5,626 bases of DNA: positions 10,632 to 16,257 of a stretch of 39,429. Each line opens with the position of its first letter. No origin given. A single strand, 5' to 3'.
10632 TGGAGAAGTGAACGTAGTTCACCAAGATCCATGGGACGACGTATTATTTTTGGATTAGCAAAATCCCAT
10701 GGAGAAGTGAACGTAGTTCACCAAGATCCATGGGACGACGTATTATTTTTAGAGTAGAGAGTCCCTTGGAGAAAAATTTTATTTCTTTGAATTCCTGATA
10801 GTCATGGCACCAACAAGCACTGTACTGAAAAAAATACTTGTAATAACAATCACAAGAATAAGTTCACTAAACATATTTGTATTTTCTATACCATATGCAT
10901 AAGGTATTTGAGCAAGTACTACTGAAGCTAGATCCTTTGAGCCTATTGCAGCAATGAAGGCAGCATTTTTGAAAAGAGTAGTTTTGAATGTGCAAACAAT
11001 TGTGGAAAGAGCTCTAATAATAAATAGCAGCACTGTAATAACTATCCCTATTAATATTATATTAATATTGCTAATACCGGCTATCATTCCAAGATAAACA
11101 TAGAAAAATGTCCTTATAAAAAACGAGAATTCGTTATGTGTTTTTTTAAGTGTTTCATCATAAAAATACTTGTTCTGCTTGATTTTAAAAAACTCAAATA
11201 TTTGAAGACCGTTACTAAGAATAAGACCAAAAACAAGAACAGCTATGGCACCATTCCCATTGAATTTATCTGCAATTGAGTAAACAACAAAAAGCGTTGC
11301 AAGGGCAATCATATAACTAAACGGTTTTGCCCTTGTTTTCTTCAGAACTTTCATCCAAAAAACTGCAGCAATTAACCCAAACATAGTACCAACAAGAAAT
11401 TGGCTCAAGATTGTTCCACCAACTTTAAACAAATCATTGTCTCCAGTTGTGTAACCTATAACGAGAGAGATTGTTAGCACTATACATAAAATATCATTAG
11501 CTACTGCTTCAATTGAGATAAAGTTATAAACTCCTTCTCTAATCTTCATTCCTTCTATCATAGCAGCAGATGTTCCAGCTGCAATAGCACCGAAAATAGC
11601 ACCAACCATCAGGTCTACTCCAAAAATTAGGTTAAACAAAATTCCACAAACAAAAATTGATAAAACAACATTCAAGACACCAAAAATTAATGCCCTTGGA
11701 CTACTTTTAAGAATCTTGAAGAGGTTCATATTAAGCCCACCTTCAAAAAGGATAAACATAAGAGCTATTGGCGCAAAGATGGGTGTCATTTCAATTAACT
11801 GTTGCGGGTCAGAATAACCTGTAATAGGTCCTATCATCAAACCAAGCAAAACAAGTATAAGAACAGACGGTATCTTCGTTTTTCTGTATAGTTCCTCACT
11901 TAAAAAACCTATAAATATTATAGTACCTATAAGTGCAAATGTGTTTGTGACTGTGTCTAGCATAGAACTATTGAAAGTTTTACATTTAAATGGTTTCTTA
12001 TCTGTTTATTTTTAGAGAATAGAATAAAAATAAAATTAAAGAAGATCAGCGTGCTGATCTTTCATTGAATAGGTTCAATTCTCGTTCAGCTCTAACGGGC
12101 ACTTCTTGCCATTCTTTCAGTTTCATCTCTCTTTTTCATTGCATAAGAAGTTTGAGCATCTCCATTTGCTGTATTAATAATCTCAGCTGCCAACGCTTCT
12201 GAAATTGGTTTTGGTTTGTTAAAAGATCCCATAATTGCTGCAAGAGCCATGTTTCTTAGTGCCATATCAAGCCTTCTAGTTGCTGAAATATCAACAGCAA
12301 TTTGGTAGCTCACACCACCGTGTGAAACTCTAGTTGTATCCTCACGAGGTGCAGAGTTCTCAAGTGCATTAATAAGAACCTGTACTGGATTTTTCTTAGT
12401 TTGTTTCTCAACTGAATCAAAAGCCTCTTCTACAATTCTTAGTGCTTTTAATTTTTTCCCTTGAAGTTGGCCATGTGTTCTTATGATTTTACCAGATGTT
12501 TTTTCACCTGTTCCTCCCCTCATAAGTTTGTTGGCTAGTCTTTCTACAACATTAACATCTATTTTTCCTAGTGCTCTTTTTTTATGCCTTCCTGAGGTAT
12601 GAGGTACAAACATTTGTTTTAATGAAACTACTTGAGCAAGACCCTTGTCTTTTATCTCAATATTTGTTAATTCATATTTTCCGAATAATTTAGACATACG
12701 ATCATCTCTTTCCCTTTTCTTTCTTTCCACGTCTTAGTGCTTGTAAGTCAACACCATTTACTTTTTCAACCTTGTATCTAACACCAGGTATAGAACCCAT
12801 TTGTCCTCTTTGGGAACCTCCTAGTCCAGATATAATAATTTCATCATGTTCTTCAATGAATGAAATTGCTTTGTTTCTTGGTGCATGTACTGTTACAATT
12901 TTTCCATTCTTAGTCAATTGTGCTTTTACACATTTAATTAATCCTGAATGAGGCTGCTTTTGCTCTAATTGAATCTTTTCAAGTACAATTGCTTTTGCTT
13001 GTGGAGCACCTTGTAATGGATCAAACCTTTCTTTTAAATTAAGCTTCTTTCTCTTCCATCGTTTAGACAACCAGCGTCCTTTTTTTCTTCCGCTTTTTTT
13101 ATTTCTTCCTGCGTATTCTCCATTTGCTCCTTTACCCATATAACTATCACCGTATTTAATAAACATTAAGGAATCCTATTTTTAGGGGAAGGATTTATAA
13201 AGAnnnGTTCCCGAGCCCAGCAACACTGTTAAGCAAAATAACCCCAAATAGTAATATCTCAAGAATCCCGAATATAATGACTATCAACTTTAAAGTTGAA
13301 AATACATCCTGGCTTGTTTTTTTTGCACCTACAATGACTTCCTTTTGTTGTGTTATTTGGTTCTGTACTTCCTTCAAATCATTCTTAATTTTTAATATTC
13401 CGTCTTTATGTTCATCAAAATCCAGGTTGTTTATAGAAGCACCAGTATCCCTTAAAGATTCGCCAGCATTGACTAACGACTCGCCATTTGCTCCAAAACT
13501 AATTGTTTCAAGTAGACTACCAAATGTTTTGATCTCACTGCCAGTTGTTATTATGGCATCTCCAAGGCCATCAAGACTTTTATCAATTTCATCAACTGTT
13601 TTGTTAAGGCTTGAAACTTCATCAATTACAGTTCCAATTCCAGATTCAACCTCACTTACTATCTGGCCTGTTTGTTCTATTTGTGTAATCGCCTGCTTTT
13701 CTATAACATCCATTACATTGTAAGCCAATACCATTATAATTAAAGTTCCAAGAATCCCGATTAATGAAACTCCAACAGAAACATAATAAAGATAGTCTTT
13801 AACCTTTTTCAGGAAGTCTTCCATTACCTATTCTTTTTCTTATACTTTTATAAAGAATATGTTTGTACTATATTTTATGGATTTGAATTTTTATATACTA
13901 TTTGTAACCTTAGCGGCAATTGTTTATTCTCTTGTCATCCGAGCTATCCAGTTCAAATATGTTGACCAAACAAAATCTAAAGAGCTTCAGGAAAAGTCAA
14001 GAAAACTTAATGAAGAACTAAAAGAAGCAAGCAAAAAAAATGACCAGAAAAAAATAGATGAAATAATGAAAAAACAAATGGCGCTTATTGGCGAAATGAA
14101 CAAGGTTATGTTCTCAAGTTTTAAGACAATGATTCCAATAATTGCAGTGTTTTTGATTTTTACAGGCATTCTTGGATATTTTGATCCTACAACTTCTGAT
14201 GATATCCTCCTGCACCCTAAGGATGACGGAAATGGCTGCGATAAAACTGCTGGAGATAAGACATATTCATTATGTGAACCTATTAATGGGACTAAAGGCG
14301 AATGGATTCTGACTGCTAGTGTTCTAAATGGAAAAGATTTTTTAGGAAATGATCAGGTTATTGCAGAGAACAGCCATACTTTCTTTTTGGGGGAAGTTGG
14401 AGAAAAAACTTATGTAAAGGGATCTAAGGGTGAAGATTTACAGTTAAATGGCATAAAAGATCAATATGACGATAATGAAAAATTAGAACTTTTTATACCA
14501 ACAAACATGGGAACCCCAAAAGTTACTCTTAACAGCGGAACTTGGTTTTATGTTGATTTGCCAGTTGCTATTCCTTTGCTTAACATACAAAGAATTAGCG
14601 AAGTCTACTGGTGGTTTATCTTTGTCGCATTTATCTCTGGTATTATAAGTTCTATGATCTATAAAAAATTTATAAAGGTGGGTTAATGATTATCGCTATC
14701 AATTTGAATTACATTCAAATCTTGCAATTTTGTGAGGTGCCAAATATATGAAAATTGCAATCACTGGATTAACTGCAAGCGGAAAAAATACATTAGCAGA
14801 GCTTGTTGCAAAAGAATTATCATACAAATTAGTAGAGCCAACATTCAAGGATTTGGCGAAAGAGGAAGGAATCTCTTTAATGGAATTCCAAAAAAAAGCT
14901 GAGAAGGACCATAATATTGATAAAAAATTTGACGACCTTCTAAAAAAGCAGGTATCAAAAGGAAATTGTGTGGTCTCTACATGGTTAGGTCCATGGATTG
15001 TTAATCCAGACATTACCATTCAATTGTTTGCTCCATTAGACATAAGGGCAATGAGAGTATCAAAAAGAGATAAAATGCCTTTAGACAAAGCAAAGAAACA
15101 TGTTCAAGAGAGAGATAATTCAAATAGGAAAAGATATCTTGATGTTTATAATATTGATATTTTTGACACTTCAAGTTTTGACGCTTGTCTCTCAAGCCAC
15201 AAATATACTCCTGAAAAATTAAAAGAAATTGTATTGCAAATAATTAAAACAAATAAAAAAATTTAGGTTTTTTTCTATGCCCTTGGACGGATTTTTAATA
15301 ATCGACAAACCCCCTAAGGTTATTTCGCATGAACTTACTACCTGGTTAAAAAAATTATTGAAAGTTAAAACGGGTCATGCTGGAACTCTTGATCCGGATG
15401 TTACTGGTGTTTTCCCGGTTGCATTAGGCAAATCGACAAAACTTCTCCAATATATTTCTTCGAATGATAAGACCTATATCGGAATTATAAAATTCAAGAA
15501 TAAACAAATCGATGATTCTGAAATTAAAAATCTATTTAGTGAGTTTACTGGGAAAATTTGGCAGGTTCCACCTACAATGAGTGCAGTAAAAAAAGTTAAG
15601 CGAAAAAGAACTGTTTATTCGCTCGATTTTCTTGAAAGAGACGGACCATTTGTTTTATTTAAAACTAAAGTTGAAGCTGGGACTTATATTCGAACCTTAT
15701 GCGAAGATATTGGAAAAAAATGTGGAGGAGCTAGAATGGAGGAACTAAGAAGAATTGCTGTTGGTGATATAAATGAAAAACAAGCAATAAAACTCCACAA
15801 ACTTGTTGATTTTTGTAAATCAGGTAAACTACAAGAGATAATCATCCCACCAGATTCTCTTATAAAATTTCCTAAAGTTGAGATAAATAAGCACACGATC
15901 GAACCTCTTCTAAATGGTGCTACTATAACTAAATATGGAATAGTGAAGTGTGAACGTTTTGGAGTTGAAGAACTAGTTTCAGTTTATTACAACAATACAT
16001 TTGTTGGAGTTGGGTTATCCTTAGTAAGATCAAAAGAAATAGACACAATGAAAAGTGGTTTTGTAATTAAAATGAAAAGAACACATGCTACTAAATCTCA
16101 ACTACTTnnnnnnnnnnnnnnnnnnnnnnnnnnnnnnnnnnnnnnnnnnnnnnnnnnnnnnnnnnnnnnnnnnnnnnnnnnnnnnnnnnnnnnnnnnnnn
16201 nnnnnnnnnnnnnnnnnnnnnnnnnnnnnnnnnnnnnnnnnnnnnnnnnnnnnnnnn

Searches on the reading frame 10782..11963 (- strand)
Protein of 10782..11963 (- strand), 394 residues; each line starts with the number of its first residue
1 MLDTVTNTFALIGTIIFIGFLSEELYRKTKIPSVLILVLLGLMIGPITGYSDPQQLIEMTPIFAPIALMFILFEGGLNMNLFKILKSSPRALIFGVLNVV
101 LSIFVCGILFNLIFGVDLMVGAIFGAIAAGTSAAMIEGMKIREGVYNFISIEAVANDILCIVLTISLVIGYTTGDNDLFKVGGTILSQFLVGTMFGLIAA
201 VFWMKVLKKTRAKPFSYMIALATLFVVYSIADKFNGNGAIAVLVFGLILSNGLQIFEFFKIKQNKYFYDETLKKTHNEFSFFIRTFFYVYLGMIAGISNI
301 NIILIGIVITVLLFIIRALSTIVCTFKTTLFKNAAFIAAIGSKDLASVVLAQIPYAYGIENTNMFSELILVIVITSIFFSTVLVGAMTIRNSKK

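Call 54: search_protein_families(library=pfam, proteins=[window:10782-11963:-], max_evalue=0.001)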
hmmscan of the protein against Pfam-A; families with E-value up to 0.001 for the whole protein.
window:10782-11963:- (394 aa): 2 families
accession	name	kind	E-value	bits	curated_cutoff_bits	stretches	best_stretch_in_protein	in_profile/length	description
PF00999.27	Na_H_Exchanger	-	2e-38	132.7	26.2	1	16-383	4-369/375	Sodium/hydrogen exchanger, transmembrane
PF03812.18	KdgT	-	0.00047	20.1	25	1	33-142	162-269/305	2-keto-3-deoxygluconate permease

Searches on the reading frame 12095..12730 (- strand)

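Call 55: search_protein_families(library=pfam, proteins=[window:12095-12730:-], max_evalue=0.001)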
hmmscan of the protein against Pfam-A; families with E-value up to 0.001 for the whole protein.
window:12095-12730:- (212 aa): 1 family
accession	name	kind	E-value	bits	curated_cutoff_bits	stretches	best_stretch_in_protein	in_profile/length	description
PF00177.27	Ribosomal_S7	-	1.3e-39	135.6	24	1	36-212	6-148/148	Ribosomal protein S7p/S5e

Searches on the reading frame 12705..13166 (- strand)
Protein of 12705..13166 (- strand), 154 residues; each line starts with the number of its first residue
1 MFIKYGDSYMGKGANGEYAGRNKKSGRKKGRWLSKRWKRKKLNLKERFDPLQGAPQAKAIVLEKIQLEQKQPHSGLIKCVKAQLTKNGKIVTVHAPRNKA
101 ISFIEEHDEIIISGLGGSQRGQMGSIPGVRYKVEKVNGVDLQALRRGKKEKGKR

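Call 55: search_protein_families(library=pfam, proteins=[window:12705-13166:-], max_evalue=0.001)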
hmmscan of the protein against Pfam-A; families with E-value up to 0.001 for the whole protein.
window:12705-13166:- (154 aa): 1 family
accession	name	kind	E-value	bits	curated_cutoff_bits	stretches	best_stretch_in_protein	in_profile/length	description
PF00164.32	Ribosom_S12_S23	-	2.7e-33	114.4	22.3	1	45-154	2-110/110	Ribosomal protein S12/S23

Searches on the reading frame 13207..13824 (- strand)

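Call 55: search_protein_families(library=pfam, proteins=[window:13207-13824:-], max_evalue=0.001)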
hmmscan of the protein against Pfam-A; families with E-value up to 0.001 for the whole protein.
window:13207-13824:- (206 aa): 1 family
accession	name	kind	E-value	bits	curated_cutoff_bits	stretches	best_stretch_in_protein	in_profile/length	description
PF15146.11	FANCAA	-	0.00075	19.1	27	0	50-90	1-41/441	Fanconi anemia-associated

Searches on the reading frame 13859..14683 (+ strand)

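Call 55: search_protein_families(library=pfam, proteins=[window:13859-14683:+], max_evalue=0.001)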
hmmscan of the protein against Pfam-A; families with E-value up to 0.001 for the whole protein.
window:13859-14683:+ (275 aa): 2 families
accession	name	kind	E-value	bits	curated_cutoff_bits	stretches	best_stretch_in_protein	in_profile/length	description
PF01956.21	EMC3_TMCO1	-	4.8e-10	39.9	27.1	1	11-108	15-111/169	Integral membrane protein EMC3/TMCO1-like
PF13858.11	DUF4199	-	0.00011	23.1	32.3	0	11-106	68-160/165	Protein of unknown function (DUF4199)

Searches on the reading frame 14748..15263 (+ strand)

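Call 55: search_protein_families(library=pfam, proteins=[window:14748-15263:+], max_evalue=0.001)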
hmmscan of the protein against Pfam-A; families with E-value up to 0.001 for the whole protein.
window:14748-15263:+ (172 aa): 4 families
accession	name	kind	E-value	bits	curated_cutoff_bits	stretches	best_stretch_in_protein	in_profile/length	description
PF13189.12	Cytidylate_kin2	-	1.1e-21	78.2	28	1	3-151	2-175/176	Cytidylate kinase-like family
PF13238.12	AAA_18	-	4.5e-10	40.5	29.4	1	3-117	1-121/128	AAA domain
PF02224.24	Cytidylate_kin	-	0.0003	21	26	0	3-30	1-28/211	Cytidylate kinase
PF13207.12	AAA_17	-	0.00048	20.9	27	0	6-78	1-78/136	AAA domain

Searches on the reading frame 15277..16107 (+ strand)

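Call 55: search_protein_families(library=pfam, proteins=[window:15277-16107:+], max_evalue=0.001)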
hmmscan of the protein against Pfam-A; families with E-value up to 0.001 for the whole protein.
window:15277-16107:+ (277 aa): 4 families
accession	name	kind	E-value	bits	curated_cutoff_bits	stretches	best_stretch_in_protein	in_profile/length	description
PF01509.24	TruB_N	-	2.8e-26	93.1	27.3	1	28-138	4-149/149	TruB family pseudouridylate synthase (N terminal domain)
PF16198.10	TruB_C_2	-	5.1e-13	49.4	29.3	1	139-196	1-65/66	tRNA pseudouridylate synthase B C-terminal domain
PF01472.26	PUA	-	8e-09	35.8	24.8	1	199-268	1-72/74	PUA domain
PF21238.2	Pus10_C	-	0.0002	21.4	27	1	61-141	120-201/232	Pus10, C-terminal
